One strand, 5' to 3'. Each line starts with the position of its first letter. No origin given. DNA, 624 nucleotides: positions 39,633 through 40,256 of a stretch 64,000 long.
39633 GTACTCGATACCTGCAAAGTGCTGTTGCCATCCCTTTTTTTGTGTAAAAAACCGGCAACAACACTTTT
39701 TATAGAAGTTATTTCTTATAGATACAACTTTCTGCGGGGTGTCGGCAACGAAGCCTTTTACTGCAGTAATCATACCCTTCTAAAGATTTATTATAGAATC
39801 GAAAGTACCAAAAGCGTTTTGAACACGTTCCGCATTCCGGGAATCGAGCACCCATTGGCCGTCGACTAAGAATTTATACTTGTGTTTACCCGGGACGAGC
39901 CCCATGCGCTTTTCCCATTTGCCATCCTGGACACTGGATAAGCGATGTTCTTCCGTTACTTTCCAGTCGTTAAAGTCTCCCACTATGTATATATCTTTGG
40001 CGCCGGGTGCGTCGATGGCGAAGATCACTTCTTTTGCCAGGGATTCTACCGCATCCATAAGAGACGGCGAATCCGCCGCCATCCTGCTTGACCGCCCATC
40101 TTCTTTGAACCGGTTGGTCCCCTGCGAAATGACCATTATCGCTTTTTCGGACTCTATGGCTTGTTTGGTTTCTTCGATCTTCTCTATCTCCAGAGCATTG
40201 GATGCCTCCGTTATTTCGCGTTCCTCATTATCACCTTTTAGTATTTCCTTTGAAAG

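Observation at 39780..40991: ParA/MinD-type ATPase fused to an AMPK-beta-like glycogen-binding domain (CBM48): candidate glycogen-granule positioning system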

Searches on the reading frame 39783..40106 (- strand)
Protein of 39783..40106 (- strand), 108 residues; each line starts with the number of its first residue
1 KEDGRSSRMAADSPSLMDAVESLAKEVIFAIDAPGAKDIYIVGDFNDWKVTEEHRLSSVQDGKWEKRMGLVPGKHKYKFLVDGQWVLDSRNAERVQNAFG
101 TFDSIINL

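Call 25: search_solved_structures(query=window:39783-40043:-, max_evalue=0.001, show_alignments=5)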
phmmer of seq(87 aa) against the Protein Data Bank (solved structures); distinct sequences matched with E-value up to 0.001: 18.
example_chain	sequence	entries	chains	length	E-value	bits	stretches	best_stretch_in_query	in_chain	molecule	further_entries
4y0g_A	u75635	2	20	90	1.3e-08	38.3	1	13-86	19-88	5'-AMP-activated protein kinase subunit beta-2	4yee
2f15_A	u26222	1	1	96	1.7e-08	38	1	13-86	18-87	5'-AMP-activated protein kinase, beta-2 subunit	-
2lu3_A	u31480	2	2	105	2.1e-08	37.7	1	13-86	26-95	5'-AMP-activated protein kinase subunit beta-2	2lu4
4yef_A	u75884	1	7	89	2.8e-08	37.3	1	7-86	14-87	5'-AMP-activated protein kinase subunit beta-1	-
1z0n_A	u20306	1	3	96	4.1e-08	36.8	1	13-86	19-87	5'-AMP-activated protein kinase, beta-1 subunit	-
1z0m_A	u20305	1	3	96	4.1e-08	36.8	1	13-86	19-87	5'-AMP-activated protein kinase, beta-1 subunit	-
7jhg_B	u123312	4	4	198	8.3e-08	35.8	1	13-86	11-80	5'-AMP-activated protein kinase subunit beta-2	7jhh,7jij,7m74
4rer_B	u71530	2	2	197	8.7e-08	35.7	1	13-86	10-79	5'-AMP-activated protein kinase subunit beta-2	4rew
6b2e_B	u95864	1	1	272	1.1e-07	35.4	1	13-86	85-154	5'-AMP-activated protein kinase subunit beta-2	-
6e4t_B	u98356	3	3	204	2.1e-07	34.5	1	13-86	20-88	5'-AMP-activated protein kinase subunit beta-1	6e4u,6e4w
4qfg_B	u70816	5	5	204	2.4e-07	34.3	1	13-86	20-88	5'-AMP-activated protein kinase subunit beta-1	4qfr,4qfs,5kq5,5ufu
5t5t_B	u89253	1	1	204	3.3e-07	33.9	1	13-86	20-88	5'-AMP-activated protein kinase subunit beta-1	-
6c9f_B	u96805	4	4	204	3.3e-07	33.8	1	13-86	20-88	5'-AMP-activated protein kinase subunit beta-1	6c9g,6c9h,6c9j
4zhx_B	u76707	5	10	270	6.4e-07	32.9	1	13-86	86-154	5'-AMP-activated protein kinase subunit beta-1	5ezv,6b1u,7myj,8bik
4cfe_B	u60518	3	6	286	7.1e-07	32.8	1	13-86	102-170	5'-AMP-ACTIVATED PROTEIN KINASE SUBUNIT BETA-1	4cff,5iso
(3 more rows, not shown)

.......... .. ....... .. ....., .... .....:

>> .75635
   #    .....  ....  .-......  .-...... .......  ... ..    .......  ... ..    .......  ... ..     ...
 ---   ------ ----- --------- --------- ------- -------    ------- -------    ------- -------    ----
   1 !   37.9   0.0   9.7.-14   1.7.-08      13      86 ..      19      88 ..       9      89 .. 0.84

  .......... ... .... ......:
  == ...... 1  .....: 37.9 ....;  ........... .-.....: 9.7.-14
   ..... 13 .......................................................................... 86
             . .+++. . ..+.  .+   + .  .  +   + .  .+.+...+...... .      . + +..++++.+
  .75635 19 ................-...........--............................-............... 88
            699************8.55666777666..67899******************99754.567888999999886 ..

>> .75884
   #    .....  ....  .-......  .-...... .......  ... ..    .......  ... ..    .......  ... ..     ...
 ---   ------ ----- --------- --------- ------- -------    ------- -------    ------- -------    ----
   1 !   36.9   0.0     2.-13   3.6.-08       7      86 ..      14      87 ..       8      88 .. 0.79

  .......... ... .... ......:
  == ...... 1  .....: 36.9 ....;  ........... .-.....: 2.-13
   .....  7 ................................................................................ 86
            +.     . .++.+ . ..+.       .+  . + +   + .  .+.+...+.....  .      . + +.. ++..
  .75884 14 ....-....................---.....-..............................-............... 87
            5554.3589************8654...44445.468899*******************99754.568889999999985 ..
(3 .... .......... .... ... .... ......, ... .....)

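Call 52: search_protein_representatives(protein=window:39783-40106:-)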
Query: 108 residues. Proteins with E-value up to 0.001 (for the whole library): 7553; up to 1e-10: 1110; up to 1e-30: 96. The best 150 are listed.
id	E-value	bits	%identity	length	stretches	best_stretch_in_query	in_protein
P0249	2.4e-147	497.3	34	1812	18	24-95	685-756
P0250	2.0e-94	327.2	41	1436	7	22-90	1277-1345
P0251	3.4e-64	230.0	32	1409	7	27-107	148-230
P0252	9.8e-60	215.7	38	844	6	24-94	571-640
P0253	7.2e-56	203.2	37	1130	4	24-107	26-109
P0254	1.9e-55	201.9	35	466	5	21-106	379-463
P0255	3.2e-54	197.9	31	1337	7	16-107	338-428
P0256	4.4e-51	187.8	35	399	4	16-105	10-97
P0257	5.9e-50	184.2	34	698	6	27-92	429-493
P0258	7.9e-50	183.8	34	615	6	29-106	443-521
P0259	3.5e-49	181.7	28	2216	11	25-91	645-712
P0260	1.9e-47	176.2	34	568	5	23-91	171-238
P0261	2.6e-47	175.7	34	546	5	20-106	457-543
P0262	4.2e-45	168.6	36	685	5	15-107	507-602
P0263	2.2e-44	166.3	37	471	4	32-106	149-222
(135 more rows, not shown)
